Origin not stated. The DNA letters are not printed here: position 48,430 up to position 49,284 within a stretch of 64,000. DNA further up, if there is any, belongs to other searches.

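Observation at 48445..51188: Uncharacterised four-gene operon (periplasmic CHI-fold protein, DUF6352-like, secreted DUF6265-like, TPR) appended to the fad cluster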

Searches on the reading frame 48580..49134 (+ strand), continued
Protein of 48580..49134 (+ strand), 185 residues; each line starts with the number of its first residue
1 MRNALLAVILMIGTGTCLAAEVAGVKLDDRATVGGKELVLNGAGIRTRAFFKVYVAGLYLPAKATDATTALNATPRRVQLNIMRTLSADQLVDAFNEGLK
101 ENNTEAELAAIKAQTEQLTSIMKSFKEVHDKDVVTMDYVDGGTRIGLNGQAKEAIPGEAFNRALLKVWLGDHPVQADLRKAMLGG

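Call 46: search_protein_families(library=pfam, max_evalue=0.001, proteins=[P0279, P0339, P0250, P0263, P0259, P0318, P0258, P0387, P0298, P0331])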
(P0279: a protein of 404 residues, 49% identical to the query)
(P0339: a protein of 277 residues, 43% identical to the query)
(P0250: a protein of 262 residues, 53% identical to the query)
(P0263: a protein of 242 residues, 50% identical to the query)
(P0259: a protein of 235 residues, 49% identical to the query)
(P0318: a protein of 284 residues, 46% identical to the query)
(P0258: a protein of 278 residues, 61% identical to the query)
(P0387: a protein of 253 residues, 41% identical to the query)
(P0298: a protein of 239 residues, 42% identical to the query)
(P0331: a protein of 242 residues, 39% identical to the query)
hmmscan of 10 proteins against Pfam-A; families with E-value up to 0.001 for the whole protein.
P0279 (404 aa): 2 families
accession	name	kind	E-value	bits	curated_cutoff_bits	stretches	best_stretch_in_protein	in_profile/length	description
PF16036.10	Chalcone_3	-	2.9e-45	154.8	27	1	236-403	2-165/165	Chalcone isomerase-like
PF02535.28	Zip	-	1.8e-17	64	35.1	2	98-225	185-321/323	ZIP Zinc transporter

P0339 (277 aa): 1 family
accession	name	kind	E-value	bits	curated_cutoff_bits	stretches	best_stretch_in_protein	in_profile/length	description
PF16036.10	Chalcone_3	-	3.1e-41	141.6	27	1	106-273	1-164/165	Chalcone isomerase-like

P0250 (262 aa): 1 family
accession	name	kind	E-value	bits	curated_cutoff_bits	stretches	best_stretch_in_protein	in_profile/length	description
PF16036.10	Chalcone_3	-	1.1e-31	110.6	27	1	103-248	1-145/165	Chalcone isomerase-like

P0263 (242 aa): 1 family
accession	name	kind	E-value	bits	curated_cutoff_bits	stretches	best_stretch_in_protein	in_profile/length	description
PF16036.10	Chalcone_3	-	7e-46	156.8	27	1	73-241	1-165/165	Chalcone isomerase-like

P0259 (235 aa): 1 family
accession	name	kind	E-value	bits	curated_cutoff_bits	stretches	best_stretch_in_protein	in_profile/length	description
PF16036.10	Chalcone_3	-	8.3e-45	153.3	27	1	67-234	2-165/165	Chalcone isomerase-like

P0318 (284 aa): 1 family
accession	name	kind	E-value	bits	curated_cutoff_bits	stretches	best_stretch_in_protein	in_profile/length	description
PF16036.10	Chalcone_3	-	6.6e-24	85.3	27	1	19-156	1-135/165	Chalcone isomerase-like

P0258 (278 aa): 1 family
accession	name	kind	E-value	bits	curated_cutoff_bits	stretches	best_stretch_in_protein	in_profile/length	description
PF16036.10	Chalcone_3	-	4.2e-30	105.4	27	1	26-159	7-139/165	Chalcone isomerase-like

P0387 (253 aa): 1 family
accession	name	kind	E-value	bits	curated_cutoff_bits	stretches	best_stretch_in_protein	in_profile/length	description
PF16036.10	Chalcone_3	-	1.6e-41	142.5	27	1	82-250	1-165/165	Chalcone isomerase-like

P0298 (239 aa): 1 family
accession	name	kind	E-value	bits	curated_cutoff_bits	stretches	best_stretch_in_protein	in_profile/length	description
PF16036.10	Chalcone_3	-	1.6e-42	145.8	27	1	71-238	2-165/165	Chalcone isomerase-like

P0331 (242 aa): 1 family
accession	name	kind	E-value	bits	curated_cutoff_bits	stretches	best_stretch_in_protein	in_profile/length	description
PF16036.10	Chalcone_3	-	5.3e-44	150.6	27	1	70-238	1-165/165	Chalcone isomerase-like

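Call 55: search_solved_structures(query=A4, max_evalue=10, show_alignments=3)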
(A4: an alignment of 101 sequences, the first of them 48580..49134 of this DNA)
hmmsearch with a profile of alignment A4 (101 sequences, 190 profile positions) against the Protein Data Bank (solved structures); distinct sequences matched with E-value up to 10: 18.
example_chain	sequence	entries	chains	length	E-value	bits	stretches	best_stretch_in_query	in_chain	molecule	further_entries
4dol_A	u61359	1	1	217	2.4e-15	59.9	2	70-185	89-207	At1g53520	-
5wl5_A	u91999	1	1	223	4.6e-12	49.2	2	70-184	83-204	Engineered Chalcone Isomerase ancR5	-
5wl6_A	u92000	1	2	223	5.1e-12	49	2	70-184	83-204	Engineered Chalcone Isomerase AncR7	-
5wkr_A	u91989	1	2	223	1.2e-11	47.9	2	70-184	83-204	Engineered Chalcone Isomerase ancCC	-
5wks_A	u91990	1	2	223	2.4e-11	46.8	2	70-184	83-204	Engineered Chalcone Isomerase ancR1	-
5wl4_A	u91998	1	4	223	2.5e-11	46.7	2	70-184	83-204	Engineered Chalcone Isomerase ancR3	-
5wl8_A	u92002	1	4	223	8.5e-11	45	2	70-184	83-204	Engineered Chalcone Isomerase epR4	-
5wl3_A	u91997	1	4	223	3.3e-10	43.1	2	70-184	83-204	Engineered Chalcone Isomerase ancR2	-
4doo_A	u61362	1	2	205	1.4e-08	37.8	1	69-188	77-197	Chalcone-flavanone isomerase family protein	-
5wl7_A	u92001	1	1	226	5e-06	29.5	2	72-184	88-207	Engineered Chalcone Isomerase ancCHI*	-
8ew8_A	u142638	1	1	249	0.00024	24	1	76-157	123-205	Altered inheritance of mitochondria protein 18, mitochondrial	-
8dld_A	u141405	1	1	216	0.00053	22.9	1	69-179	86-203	Chalcone-flavonone isomerase family protein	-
9kah_C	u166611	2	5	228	0.0055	19.6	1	70-179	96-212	Chalcone-flavonone isomerase family protein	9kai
6cjn_A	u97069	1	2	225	0.09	15.6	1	150-186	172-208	Chalcone--flavonone isomerase 1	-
6cjo_A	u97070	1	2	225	0.091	15.6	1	150-186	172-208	Chalcone--flavonone isomerase 1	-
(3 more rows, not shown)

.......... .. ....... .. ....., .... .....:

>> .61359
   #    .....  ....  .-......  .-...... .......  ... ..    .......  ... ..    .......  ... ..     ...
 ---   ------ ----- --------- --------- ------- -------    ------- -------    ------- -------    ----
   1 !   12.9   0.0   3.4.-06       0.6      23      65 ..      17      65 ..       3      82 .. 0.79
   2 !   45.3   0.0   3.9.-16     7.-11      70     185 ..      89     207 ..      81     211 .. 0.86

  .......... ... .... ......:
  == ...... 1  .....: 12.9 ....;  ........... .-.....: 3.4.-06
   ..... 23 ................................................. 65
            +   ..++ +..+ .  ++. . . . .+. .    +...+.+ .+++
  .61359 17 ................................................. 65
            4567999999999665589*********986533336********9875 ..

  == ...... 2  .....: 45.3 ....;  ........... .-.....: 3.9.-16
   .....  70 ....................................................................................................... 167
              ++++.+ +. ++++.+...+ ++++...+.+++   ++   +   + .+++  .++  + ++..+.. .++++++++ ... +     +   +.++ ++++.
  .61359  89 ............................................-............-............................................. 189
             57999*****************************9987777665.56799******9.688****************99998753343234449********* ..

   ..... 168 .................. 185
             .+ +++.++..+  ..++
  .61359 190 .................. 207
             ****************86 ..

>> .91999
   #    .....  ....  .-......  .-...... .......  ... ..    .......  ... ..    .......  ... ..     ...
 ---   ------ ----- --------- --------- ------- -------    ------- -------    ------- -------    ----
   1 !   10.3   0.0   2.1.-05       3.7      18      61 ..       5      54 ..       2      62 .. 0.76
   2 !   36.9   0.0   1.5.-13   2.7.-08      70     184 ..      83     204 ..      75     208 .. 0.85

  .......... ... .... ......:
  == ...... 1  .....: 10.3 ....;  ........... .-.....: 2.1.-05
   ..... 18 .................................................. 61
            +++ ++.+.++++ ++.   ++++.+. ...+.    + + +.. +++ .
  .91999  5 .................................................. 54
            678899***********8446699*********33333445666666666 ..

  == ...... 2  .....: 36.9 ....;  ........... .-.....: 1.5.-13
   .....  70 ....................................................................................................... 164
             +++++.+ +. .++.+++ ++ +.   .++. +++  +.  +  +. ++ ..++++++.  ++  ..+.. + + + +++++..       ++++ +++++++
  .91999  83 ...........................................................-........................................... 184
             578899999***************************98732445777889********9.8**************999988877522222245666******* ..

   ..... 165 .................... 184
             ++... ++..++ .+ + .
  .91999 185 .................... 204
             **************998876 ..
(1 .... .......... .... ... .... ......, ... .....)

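Call 59: get_annotated_region(hit=H11, flank=6000)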
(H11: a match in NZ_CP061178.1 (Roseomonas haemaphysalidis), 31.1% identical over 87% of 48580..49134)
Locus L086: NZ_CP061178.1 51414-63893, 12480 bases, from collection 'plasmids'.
description: Roseomonas haemaphysalidis strain 546 plasmid p546-1
organism: Roseomonas haemaphysalidis (NCBI taxid 2768162)
taxonomy: Bacteria; Pseudomonadota; Alphaproteobacteria; Rhodospirillales; Acetobacteraceae; Roseomonas; Roseomonas haemaphysalidis
host: -; source: tick,pure culture; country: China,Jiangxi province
typing (MOB-suite, as given by PLSDB): non-mobilizable
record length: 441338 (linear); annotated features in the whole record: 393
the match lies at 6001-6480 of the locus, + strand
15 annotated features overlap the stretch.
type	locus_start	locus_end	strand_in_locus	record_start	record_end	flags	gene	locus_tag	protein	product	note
CDS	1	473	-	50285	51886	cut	-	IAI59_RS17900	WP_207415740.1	ABC transporter substrate-binding protein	-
CDS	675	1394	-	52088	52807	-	-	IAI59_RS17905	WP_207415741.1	glycosyltransferase family 2 protein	-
CDS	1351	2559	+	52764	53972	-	-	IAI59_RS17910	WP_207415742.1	FAD-dependent oxidoreductase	-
CDS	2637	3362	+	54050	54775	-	-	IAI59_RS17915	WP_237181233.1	VTT domain-containing protein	-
CDS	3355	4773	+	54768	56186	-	-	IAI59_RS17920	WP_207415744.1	FAD-dependent oxidoreductase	-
CDS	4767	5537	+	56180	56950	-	-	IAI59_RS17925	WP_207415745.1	DUF547 domain-containing protein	-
CDS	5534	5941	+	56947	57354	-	-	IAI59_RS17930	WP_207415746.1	MauE/DoxX family redox-associated membrane protein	GO:0030416 - methylamine metabolic process [Evidence IEA]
CDS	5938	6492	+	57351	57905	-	-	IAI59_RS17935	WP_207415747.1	chalcone isomerase family protein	-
CDS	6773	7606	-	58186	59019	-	-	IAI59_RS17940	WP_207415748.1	metallophosphoesterase family protein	-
CDS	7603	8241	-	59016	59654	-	-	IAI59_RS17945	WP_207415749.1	ATP-binding cassette domain-containing protein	-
CDS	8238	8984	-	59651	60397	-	phnE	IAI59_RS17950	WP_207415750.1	phosphonate ABC transporter, permease protein PhnE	GO:0015716 - organic phosphonate transport [Evidence IEA]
CDS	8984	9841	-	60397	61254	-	-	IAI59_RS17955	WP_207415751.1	phosphate/phosphite/phosphonate ABC transporter substrate-binding protein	-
CDS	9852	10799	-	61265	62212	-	-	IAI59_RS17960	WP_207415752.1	radical SAM protein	-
CDS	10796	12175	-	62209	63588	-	-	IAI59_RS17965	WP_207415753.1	radical SAM protein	-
CDS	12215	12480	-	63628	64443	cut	-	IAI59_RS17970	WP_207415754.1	DUF547 domain-containing protein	-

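Call 60: get_annotated_region(hit=H12, flank=6000)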
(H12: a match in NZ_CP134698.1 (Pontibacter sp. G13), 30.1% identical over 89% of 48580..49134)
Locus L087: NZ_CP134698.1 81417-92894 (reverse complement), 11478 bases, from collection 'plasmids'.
description: Pontibacter sp. G13 plasmid unnamed2, complete sequence
organism: Pontibacter sp. G13 (NCBI taxid 3074898)
taxonomy: Bacteria; Bacteroidota; Cytophagia; Cytophagales; Hymenobacteraceae; Pontibacter; Pontibacter sp. G13
host: -; source: single cell,seawater, biofilm of coral aquarium; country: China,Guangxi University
typing (MOB-suite, as given by PLSDB): non-mobilizable
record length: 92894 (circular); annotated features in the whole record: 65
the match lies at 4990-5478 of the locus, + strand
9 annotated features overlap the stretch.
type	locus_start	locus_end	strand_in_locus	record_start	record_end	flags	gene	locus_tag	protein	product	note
CDS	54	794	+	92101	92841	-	-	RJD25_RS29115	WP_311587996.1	AAA family ATPase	-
CDS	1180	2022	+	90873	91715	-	-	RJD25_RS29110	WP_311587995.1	KilA-N domain-containing protein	-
CDS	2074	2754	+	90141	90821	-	-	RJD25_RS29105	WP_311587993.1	ABC transporter ATP-binding protein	-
CDS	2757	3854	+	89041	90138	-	-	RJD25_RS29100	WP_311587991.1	hypothetical protein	-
CDS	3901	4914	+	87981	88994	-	-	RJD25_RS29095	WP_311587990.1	cation diffusion facilitator family transporter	-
CDS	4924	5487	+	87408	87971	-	-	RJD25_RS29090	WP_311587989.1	chalcone isomerase family protein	-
CDS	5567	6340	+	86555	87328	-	-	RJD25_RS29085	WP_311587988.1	TrmH family RNA methyltransferase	GO:0006396 - RNA processing [Evidence IEA]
CDS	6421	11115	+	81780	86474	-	-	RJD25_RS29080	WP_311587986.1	SusC/RagA family TonB-linked outer membrane protein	GO:0071702 - organic substance transport [Evidence IEA]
CDS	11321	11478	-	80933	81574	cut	-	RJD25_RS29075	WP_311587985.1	DUF4230 domain-containing protein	-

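Call 61: get_annotated_region(hit=H13, flank=6000)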
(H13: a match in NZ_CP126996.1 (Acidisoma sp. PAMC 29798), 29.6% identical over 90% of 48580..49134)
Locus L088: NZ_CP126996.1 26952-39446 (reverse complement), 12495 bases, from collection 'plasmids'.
description: Acidisoma sp. PAMC 29798 plasmid unnamed2, complete sequence
organism: Acidisoma sp. PAMC 29798 (NCBI taxid 3040935)
taxonomy: Bacteria; Pseudomonadota; Alphaproteobacteria; Rhodospirillales; Acetobacteraceae; Acidisoma; Acidisoma sp. PAMC 29798
host: -; source: cell culture,lichen; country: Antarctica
typing (MOB-suite, as given by PLSDB): non-mobilizable
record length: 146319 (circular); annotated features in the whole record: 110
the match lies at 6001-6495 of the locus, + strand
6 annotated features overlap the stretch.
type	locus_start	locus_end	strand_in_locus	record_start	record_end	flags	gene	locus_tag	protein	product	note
CDS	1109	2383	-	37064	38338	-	-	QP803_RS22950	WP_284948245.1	porin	-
CDS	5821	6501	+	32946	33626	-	-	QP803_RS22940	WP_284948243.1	chalcone isomerase family protein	-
CDS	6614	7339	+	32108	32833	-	-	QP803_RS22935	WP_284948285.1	response regulator transcription factor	GO:0000160 - phosphorelay signal transduction system [Evidence IEA]; GO:0006355 - regulation of DNA-templated ...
CDS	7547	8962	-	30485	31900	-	-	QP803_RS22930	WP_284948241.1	efflux transporter outer membrane subunit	GO:0006810 - transport [Evidence IEA]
CDS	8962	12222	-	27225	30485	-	-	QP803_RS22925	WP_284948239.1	efflux RND transporter permease subunit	GO:0055085 - transmembrane transport [Evidence IEA]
CDS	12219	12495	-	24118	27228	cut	-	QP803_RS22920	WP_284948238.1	efflux RND transporter permease subunit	GO:0055085 - transmembrane transport [Evidence IEA]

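Call 62: get_annotated_region(hit=H14, flank=6000)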
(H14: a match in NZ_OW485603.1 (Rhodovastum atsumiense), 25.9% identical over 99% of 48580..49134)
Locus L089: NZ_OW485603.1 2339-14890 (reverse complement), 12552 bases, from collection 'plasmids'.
description: Rhodovastum atsumiense strain G2-11 plasmid RHOApb
organism: Rhodovastum atsumiense (NCBI taxid 504468)
taxonomy: Bacteria; Pseudomonadota; Alphaproteobacteria; Rhodospirillales; Acetobacteraceae; Rhodovastum; Rhodovastum atsumiense
host: -; source: -; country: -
typing (MOB-suite, as given by PLSDB): non-mobilizable
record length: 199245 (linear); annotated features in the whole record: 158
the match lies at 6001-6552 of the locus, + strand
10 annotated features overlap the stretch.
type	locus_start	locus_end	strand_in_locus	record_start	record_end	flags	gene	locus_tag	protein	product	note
CDS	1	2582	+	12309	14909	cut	-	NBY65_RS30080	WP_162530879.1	ATP-binding protein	-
CDS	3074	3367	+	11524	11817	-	-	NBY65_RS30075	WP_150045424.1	hypothetical protein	-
CDS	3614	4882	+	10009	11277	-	-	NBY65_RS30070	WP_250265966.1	IS256 family transposase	-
CDS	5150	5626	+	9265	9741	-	-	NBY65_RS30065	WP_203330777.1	transposase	-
CDS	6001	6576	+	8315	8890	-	-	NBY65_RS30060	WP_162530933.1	chalcone isomerase family protein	-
CDS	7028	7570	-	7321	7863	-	-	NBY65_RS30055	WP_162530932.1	transposase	GO:0006313 - DNA transposition [Evidence IEA]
CDS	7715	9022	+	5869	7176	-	-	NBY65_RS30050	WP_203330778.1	ISKra4 family transposase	-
CDS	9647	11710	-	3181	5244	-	-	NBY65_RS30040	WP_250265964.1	recombinase family protein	GO:0006310 - DNA recombination [Evidence IEA]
CDS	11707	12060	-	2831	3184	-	-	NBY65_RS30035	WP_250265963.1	hypothetical protein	-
CDS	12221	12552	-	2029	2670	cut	-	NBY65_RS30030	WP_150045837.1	hypothetical protein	-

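Call 98: list_cluster_members(proteins=[P0121, P0391, window:48580-49134:+])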
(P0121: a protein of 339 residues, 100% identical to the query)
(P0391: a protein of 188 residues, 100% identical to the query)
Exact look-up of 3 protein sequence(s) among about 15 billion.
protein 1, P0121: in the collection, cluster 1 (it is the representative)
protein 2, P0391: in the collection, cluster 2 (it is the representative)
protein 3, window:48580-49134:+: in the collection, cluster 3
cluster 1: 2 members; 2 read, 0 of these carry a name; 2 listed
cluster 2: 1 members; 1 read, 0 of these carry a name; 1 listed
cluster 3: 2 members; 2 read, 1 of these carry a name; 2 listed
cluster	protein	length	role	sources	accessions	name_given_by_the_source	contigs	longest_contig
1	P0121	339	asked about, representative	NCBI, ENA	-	-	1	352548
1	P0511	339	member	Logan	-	-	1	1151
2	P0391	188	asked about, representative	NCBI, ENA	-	-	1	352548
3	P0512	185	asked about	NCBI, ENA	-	-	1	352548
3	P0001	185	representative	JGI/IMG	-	long-chain acyl-CoA synthetase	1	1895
